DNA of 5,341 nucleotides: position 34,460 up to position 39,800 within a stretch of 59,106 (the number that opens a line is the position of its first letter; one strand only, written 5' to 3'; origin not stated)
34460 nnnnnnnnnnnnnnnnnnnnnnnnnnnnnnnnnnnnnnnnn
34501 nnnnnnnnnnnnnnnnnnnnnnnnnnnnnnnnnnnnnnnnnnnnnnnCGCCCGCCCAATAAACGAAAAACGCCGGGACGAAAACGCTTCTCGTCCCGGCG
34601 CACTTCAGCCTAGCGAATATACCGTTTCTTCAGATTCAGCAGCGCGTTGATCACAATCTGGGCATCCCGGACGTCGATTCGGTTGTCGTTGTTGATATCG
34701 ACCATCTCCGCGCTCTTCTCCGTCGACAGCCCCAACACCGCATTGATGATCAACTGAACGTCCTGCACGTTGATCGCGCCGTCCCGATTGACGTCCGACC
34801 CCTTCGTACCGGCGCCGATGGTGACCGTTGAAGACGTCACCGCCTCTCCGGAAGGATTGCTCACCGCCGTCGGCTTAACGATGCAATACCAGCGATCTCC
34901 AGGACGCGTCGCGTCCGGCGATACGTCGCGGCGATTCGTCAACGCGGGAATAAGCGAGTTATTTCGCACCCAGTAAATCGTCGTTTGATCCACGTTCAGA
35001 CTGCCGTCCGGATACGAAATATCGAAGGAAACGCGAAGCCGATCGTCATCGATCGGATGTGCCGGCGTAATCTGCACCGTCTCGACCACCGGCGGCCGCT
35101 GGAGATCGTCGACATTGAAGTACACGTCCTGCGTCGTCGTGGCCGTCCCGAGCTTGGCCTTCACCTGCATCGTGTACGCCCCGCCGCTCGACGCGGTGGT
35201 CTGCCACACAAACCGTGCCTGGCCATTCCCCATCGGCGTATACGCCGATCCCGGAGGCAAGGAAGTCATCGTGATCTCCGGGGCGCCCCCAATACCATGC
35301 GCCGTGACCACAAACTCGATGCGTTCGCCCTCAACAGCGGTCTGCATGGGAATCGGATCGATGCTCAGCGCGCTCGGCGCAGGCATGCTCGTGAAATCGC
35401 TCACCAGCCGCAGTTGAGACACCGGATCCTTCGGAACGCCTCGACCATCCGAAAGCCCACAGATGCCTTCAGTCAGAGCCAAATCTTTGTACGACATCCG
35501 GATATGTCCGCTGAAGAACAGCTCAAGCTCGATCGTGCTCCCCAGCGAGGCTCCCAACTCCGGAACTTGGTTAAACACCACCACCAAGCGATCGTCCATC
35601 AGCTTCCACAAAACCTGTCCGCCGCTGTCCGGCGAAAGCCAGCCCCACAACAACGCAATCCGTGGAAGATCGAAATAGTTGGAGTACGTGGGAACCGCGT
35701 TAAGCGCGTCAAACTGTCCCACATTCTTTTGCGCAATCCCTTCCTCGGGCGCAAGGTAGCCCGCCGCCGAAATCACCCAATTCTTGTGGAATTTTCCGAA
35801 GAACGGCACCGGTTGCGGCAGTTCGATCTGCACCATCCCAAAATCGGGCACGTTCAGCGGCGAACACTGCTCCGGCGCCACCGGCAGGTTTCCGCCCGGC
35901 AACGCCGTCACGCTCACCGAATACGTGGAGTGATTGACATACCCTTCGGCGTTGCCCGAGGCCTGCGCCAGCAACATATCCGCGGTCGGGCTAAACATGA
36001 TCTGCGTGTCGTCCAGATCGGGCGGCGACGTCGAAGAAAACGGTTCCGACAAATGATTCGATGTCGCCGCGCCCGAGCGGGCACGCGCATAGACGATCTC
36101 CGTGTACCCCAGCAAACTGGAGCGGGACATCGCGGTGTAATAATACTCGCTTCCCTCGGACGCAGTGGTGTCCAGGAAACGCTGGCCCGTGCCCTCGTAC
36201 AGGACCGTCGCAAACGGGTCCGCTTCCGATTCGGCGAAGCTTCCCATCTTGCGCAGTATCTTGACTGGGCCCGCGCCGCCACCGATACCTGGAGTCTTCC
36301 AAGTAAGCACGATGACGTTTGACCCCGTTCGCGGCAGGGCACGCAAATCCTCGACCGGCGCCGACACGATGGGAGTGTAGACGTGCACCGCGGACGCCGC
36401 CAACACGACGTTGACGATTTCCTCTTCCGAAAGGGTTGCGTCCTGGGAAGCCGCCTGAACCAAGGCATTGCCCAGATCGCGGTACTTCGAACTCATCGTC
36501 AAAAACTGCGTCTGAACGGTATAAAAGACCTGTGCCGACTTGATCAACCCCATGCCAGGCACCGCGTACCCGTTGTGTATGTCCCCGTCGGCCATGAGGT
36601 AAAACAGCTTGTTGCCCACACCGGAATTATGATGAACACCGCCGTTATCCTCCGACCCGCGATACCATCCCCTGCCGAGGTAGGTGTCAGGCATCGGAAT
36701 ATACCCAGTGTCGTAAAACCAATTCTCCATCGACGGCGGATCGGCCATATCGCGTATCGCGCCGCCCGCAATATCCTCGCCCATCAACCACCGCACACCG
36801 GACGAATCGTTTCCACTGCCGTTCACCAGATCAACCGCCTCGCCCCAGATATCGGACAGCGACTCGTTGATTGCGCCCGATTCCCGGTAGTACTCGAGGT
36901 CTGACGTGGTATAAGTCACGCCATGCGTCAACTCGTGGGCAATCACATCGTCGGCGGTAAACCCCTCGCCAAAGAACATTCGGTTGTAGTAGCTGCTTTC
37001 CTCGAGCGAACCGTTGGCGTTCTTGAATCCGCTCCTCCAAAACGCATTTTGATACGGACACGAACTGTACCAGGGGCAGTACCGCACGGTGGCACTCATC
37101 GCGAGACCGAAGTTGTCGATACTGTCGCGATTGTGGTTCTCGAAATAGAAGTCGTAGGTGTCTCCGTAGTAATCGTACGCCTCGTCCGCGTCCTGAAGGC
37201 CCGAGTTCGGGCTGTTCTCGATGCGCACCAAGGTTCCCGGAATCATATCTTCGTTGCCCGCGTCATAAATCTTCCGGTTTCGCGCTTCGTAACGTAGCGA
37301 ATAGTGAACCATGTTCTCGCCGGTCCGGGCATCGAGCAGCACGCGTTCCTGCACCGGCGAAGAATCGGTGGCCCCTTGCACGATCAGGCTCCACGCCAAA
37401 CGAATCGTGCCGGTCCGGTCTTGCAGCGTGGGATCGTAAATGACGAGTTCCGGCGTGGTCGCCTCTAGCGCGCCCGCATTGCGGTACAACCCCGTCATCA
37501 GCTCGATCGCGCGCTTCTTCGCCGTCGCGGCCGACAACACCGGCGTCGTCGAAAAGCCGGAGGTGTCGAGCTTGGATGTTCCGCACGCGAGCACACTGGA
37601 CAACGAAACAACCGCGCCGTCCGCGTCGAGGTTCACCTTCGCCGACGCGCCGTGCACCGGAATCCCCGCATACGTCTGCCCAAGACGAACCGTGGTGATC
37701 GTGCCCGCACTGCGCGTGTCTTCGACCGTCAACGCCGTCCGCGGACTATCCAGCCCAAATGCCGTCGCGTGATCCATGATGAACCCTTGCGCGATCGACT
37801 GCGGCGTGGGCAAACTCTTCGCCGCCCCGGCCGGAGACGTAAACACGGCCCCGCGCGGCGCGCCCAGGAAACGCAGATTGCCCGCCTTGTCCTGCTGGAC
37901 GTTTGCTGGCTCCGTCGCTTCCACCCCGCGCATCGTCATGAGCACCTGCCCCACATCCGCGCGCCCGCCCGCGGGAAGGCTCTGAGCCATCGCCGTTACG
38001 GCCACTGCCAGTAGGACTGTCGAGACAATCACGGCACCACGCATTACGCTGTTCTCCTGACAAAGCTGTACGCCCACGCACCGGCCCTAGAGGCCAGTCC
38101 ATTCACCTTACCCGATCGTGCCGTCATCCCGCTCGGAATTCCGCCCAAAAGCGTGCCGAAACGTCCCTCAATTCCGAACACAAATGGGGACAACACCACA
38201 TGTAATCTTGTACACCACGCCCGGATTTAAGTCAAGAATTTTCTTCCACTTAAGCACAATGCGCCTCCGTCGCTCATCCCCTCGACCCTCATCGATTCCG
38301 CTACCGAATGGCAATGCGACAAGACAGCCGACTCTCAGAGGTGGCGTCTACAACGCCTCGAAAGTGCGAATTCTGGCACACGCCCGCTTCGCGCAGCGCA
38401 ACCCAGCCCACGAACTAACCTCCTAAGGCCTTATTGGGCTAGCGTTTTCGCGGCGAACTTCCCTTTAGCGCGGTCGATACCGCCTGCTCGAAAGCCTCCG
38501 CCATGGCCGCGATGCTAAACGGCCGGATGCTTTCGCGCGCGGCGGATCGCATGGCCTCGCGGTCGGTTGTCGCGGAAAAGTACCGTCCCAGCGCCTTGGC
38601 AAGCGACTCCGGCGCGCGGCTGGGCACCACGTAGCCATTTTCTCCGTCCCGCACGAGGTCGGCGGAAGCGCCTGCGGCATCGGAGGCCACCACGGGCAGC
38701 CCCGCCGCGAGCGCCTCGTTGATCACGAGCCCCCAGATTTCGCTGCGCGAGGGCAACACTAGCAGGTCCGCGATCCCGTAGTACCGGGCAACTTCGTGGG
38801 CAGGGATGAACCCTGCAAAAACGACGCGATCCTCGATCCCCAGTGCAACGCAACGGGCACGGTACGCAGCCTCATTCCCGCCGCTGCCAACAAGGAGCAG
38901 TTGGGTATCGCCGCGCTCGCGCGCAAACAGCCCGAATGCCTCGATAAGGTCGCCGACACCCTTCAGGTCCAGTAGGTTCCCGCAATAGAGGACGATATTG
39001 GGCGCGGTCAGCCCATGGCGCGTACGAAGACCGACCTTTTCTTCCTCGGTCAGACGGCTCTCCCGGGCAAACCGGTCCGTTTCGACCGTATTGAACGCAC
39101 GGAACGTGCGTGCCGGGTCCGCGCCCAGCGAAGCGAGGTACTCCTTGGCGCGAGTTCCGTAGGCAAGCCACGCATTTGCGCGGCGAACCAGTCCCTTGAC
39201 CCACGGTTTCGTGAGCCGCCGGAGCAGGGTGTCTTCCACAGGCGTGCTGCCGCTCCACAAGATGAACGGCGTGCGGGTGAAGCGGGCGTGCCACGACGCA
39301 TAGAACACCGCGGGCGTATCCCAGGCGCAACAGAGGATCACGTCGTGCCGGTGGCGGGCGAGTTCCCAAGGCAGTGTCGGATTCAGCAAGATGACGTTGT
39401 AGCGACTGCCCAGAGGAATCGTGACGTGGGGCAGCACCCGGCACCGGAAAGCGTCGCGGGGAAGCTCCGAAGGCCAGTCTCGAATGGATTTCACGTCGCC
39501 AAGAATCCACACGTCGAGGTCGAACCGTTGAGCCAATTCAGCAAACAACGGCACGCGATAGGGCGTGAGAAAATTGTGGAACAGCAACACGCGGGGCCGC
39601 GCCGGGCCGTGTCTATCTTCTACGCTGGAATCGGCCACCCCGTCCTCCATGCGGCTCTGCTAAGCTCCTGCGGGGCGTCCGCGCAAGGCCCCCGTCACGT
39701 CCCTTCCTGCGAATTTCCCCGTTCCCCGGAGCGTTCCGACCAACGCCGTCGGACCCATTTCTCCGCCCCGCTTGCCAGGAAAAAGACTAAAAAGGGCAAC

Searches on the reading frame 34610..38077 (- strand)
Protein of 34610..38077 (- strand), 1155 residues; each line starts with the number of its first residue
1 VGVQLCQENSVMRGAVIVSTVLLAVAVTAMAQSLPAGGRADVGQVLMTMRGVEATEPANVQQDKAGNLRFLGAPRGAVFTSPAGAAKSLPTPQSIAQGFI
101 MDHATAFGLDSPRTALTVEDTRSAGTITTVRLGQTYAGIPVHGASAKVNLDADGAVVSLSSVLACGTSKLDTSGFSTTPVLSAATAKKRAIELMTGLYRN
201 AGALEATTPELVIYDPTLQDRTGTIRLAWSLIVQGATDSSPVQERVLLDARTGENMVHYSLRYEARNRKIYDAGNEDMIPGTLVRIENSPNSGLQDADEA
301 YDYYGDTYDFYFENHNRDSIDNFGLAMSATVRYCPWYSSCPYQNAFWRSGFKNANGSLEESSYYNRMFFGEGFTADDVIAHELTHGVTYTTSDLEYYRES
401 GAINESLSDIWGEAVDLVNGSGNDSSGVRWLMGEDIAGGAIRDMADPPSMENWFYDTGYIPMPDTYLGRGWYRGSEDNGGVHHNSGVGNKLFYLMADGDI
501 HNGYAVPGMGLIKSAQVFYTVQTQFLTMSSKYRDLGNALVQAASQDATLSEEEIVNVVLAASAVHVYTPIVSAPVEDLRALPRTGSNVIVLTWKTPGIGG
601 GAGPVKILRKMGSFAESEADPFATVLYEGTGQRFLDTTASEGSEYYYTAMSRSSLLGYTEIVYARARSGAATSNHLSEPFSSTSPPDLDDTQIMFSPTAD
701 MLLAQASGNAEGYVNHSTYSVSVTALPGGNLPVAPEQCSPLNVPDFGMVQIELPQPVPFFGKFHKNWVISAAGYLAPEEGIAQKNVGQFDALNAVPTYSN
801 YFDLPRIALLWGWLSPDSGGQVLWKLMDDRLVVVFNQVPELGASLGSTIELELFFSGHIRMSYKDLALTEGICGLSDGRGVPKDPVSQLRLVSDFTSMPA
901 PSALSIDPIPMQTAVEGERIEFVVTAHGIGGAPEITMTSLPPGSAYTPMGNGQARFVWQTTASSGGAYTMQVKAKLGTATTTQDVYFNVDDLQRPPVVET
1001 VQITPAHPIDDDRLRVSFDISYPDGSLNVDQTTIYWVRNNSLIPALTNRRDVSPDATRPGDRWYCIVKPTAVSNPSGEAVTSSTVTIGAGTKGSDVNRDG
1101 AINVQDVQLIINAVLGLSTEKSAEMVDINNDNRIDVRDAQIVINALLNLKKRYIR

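Call 22: search_protein_families(library=pfam, proteins=[window:34610-38077:-], max_evalue=0.00001)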
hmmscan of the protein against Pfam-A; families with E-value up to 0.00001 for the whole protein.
window:34610-38077:- (1155 aa): 4 families
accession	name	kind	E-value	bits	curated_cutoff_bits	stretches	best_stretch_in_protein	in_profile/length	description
PF02868.21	Peptidase_M4_C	-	4.1e-35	121.5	24.4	1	392-566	1-165/165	Thermolysin metallopeptidase, alpha-helical domain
PF01447.24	Peptidase_M4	-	8e-14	52.7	22.4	1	255-388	19-144/145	Thermolysin metallopeptidase, catalytic domain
PF00404.24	Dockerin_1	-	7.9e-11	42.4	22.9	1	1095-1147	3-57/57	Dockerin type I domain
PF07504.19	FTP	-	2.1e-09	37.5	21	1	125-160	13-48/51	Fungalysin/Thermolysin Propeptide Motif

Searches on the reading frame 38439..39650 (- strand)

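Call 46: search_protein_families(library=ncbifam, proteins=[window:38439-39650:-], max_evalue=1e-10)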
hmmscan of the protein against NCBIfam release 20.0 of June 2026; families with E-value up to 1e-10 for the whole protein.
window:38439-39650:- (403 aa): 17 families
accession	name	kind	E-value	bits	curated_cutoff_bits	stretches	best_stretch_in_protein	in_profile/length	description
TIGR04063.1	stp3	hypoth_equivalog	1.2e-32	113.3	442.05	1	138-375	138-375/397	TIGR04063 family PEP-CTERM/XrtA system glycosyltransferase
TIGR03088.1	stp2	hypoth_equivalog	2.2e-29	102.7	409.05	1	141-391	127-370/374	TIGR03088 family PEP-CTERM/XrtA system glycosyltransferase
TIGR03999.1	thiol_BshA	equivalog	1.1e-25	90.3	273.7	1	187-392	174-371/375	N-acetyl-alpha-D-glucosaminyl L-malate synthase BshA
TIGR03449.1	mycothiol_MshA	equivalog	2.1e-25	89.5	462.5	1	168-395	176-404/406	D-inositol-3-phosphate glycosyltransferase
NF041876.1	EPS_EpsE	equivalog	2.7e-24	86.1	400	1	217-384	214-386/389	exopolysaccharide biosynthesis GT4 family glycosyltransferase EpsE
TIGR04047.1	MSMEG_0565_glyc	hypoth_equivalog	4.5e-22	78.7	259.85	1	185-386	164-366/373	MSMEG_0565 family glycosyltransferase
TIGR04157.1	glyco_rSAM_CFB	subfamily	6.8e-21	74.7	400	1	199-346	208-352/406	TIGR04157 family glycosyltransferase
NF049988.1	MGlcDAGSynMgs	equivalog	3e-16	59.8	400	1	223-388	219-381/398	alpha-monoglucosyldiacylglycerol synthase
NF047684.1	TeichurnBiosyTuaC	equivalog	3.4e-16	59.2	550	1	200-376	201-370/391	teichuronic acid biosynthesis protein TuaC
NF012028.0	PRK15484.1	subfamily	6.2e-16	58.4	618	1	217-392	193-376/380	lipopolysaccharide N-acetylglucosaminyltransferase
NF053787.1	GlcN_PG_synth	equivalog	1.4e-15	57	480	1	148-375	134-339/361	N-acetylglucosaminyl phosphatidylglycerol synthase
NF007396.0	PRK09922.1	equivalog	4.7e-14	52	385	1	218-392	183-356/361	lipopolysaccharide 1,6-galactosyltransferase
NF007640.0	PRK10307.1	subfamily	2.2e-12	46.6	276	1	172-374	186-386/411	WcaI family glycosyltransferase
NF038295.1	EPS_HpsP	equivalog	3.3e-12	46.1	550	1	209-385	198-378/388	hormogonium polysaccharide biosynthesis glycosyltransferase HpsP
NF038011.1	PelF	equivalog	1.5e-11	44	100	1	176-372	276-469/489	GT4 family glycosyltransferase PelF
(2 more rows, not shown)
